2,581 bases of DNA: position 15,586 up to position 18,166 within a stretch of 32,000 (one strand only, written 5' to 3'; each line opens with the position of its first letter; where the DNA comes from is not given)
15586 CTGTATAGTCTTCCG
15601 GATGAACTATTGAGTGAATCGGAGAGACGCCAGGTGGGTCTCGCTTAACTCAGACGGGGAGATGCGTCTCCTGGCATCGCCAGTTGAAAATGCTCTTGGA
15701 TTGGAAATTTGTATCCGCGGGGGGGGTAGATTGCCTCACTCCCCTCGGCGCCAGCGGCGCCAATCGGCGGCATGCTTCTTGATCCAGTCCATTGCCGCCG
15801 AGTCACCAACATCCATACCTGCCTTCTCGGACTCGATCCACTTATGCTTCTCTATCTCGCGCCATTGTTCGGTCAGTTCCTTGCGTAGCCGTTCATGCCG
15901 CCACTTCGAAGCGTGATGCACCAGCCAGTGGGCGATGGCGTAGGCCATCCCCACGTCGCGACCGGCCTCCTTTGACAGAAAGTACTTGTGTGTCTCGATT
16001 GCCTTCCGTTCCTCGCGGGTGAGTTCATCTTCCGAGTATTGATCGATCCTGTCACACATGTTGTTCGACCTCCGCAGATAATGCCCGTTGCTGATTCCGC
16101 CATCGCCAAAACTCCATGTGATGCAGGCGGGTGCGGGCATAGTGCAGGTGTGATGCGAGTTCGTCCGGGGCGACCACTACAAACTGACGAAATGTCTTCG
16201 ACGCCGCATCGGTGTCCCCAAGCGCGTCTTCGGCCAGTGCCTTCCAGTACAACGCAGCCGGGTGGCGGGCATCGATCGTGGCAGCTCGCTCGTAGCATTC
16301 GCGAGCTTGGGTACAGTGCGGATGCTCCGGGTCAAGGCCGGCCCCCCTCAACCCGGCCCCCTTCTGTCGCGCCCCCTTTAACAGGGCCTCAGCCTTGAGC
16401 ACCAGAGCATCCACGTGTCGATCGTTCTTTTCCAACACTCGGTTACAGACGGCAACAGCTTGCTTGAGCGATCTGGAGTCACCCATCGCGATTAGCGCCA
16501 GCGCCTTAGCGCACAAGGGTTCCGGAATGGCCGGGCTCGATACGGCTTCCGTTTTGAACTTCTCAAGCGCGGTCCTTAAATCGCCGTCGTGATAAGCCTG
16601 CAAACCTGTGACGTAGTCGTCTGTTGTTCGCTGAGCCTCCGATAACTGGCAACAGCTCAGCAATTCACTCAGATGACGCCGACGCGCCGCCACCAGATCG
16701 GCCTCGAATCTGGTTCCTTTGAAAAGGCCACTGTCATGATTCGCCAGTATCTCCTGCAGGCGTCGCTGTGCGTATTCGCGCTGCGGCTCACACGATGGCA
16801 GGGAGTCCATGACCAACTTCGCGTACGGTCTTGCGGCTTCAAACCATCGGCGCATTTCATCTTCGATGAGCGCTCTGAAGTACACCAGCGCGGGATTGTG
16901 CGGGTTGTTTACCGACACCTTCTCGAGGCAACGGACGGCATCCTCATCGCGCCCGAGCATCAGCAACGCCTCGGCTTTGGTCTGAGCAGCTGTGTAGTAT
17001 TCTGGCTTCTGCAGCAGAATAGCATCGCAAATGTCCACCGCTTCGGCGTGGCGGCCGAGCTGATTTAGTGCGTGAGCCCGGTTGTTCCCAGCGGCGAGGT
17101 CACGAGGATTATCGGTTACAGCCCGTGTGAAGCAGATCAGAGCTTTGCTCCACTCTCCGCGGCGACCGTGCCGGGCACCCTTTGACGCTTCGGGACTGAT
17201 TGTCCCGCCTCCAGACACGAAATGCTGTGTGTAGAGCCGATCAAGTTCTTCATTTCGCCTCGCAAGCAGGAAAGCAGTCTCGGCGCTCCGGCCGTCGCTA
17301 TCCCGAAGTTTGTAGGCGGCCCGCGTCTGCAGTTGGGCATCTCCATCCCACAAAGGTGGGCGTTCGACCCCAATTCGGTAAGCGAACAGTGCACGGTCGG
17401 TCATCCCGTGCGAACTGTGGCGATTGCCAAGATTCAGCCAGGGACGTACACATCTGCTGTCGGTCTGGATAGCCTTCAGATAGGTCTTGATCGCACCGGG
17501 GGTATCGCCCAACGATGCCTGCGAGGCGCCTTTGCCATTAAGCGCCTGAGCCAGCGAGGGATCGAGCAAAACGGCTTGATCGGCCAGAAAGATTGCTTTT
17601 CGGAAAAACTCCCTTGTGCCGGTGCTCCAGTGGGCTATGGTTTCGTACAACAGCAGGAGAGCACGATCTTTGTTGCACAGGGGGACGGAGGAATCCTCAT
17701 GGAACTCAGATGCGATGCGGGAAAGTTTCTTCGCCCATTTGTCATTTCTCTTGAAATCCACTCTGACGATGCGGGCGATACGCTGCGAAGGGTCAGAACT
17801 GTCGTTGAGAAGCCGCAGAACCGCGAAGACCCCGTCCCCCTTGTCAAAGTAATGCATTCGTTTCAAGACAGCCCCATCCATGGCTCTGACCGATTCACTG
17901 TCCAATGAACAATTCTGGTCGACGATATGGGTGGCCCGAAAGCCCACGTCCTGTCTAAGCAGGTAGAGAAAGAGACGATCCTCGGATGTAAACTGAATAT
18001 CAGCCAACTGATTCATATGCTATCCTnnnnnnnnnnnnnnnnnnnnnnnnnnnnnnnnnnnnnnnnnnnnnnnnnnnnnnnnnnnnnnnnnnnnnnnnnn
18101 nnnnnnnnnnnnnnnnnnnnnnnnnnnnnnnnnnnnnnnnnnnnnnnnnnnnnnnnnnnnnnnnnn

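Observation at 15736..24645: Main candidate system: six-gene operon of ClpB-NBD2-like AAA+ / MoxR-like AAA_5 / NorD-like vWA / unknown / TPR / mini-protein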

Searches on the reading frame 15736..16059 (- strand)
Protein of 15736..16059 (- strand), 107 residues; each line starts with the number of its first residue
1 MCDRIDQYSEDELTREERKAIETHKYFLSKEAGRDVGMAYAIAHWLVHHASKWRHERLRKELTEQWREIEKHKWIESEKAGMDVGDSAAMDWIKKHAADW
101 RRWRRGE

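Call 4: search_protein_families(library=pfam, proteins=[window:15736-16059:-], max_evalue=0.1)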
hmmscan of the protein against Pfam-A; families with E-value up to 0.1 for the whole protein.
window:15736-16059:- (107 aa): 1 family
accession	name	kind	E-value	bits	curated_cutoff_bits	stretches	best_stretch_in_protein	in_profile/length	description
PF13224.11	DUF4032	-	5.6e-08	33.3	23.8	2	22-47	135-160/163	Domain of unknown function (DUF4032)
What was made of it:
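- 15736..16059 (-): g6: 107-aa protein with two copies of a DUF4032-type motif. It overlaps g5 by 8 nt and has its own GGAGG. A lineage-specific accessory gene. Pfam DUF4032 5.6e-8 (call 4).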

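Call 5: search_protein_families(library=padloc, proteins=[window:15736-16059:-], max_evalue=0.1)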
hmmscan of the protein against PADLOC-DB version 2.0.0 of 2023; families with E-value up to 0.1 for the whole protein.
window:15736-16059:- (107 aa): 0 families

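Call 7: search_protein_families(library=ncbifam, proteins=[window:15736-16059:-], max_evalue=0.01)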
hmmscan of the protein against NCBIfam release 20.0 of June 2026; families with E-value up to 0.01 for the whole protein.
window:15736-16059:- (107 aa): 0 families

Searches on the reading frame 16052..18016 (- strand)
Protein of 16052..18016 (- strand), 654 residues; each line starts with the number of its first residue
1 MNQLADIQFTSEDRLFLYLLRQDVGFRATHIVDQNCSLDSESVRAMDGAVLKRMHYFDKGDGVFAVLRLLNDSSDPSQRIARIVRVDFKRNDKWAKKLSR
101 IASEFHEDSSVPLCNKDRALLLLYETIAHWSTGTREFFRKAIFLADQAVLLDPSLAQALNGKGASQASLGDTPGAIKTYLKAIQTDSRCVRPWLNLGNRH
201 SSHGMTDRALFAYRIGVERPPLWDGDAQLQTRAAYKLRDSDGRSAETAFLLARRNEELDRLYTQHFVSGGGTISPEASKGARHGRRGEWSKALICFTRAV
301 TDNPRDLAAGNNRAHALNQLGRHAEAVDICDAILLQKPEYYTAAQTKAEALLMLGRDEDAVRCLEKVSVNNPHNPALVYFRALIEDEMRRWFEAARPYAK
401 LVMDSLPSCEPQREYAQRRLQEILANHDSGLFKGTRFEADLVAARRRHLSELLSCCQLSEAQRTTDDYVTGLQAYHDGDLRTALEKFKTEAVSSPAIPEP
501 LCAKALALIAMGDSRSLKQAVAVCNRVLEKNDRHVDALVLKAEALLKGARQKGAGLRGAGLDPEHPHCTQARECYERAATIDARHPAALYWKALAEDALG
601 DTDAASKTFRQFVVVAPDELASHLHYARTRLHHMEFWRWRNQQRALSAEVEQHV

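Call 4: search_protein_families(library=pfam, proteins=[window:16052-18016:-], max_evalue=0.1)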
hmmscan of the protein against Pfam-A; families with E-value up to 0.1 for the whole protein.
window:16052-18016:- (654 aa): 22 families
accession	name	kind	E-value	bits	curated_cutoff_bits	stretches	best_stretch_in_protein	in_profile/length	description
PF00515.34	TPR_1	-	2.1e-17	62.5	27.8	1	156-187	1-32/34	Tetratricopeptide repeat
PF13432.12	TPR_16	-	3.3e-17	63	32.7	3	283-334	7-58/65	Tetratricopeptide repeat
PF07719.23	TPR_2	-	3.5e-17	61.5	27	0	346-374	6-34/34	Tetratricopeptide repeat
PF13428.12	TPR_14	-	1.3e-16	59.8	23.5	2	586-628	1-43/44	Tetratricopeptide repeat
PF13431.12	TPR_17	-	7.6e-14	51.2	24.4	0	295-327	1-33/34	Tetratricopeptide repeat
PF14559.12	TPR_19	-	2.7e-13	50.5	25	3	319-382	3-66/68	Tetratricopeptide repeat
PF13414.12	TPR_11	-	3e-12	46.4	26.8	1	168-198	6-36/42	TPR repeat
PF13181.12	TPR_8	-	1.3e-10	41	25.7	0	588-613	3-28/34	Tetratricopeptide repeat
PF13371.12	TPR_9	-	4.5e-09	36.6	35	3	570-619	13-62/73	Tetratricopeptide repeat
PF12895.13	ANAPC3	-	3.1e-07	31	27.2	0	288-366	4-81/82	Anaphase-promoting complex, cyclosome, subunit 3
PF13174.12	TPR_6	-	5.2e-06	27.2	26.3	1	588-617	2-31/33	Tetratricopeptide repeat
PF13424.12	TPR_12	-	1.2e-05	25.8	30.1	1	311-367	7-71/77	Tetratricopeptide repeat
PF13176.12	TPR_7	-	1.5e-05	25.1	27.9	0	285-307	11-35/36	Tetratricopeptide repeat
PF25062.1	ARM_TT21_N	-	0.0024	18.1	40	0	505-631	107-213/222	Tetratricopeptide repeat protein 21 N-terminal ARM repeat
PF25063.1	ARM_TT21_C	-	0.0026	18.1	35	0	286-341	142-198/209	Tetratricopeptide repeat protein 21 C-terminal ARM domain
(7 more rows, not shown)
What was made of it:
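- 16052..18016 (-): g5: TPR protein (654 aa), a lineage-specific accessory gene. Pfam TPR families (call 4).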

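Call 5: search_protein_families(library=padloc, proteins=[window:16052-18016:-], max_evalue=0.1)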
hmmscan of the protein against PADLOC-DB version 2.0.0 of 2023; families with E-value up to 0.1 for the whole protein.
window:16052-18016:- (654 aa): 1 family
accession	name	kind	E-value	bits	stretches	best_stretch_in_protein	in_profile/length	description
PDLC01101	PrimPol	-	0.016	11.9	0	569-619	50-100/490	adaptation polymerase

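Call 7: search_protein_families(library=ncbifam, proteins=[window:16052-18016:-], max_evalue=0.01)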
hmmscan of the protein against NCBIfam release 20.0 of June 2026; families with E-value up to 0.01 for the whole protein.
window:16052-18016:- (654 aa): 13 families
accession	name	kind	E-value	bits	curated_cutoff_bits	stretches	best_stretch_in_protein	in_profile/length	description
TIGR02917.1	PEP_TPR_lipo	equivalog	1.3e-17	63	312.2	2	282-416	134-266/899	XrtA/PEP-CTERM system TPR-repeat protein PrsT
NF040959.1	MamA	equivalog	2.1e-15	56.8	200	1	279-391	43-155/204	magnetosome protein MamA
TIGR02552.1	LcrH_SycD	equivalog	1.9e-10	40.6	104.8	1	568-617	68-117/136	SycD/LcrH family type III secretion system chaperone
NF008757.0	PRK11788.1-5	equivalog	6.5e-09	35.4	363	1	118-214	145-238/388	lipopolysaccharide assembly protein LapB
NF002725.1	PRK02603.1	equivalog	4.9e-06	26.6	143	0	467-550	38-119/173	photosystem I assembly protein Ycf3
NF033920.0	C39_PA2778_fam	equivalog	8.5e-06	25.4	150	0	285-331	202-248/255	PA2778 family cysteine peptidase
NF033762.1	social_mot_Tgl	equivalog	0.00018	21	225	0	285-367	43-126/252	social motility TPR repeat lipoprotein Tgl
TIGR02521.1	type_IV_pilW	equivalog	0.00031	20.3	154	0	283-329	41-87/234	type IV pilus biogenesis/stability protein PilW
TIGR00990.1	3a0801s09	subfamily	0.00099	17.8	757.25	0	285-370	139-223/615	mitochondrial import receptor subunit TOM70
NF052415.1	T3SS_chap_SctY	equivalog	0.0012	19.4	70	1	319-400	18-102/106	type III secretion apparatus assembly chaperone SctY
NF041522.1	TPR_sll0314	equivalog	0.005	16.1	225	0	493-591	173-260/275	Sll0314/Alr1548 family TPR repeat-containing protein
TIGR02795.1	tol_pal_ybgF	equivalog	0.0074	16.9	90.1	0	584-614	37-67/119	tol-pal system protein YbgF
NF033758.1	gliding_GltE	equivalog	0.0083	15.1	225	0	574-636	210-272/411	adventurous gliding motility TPR repeat lipoprotein GltE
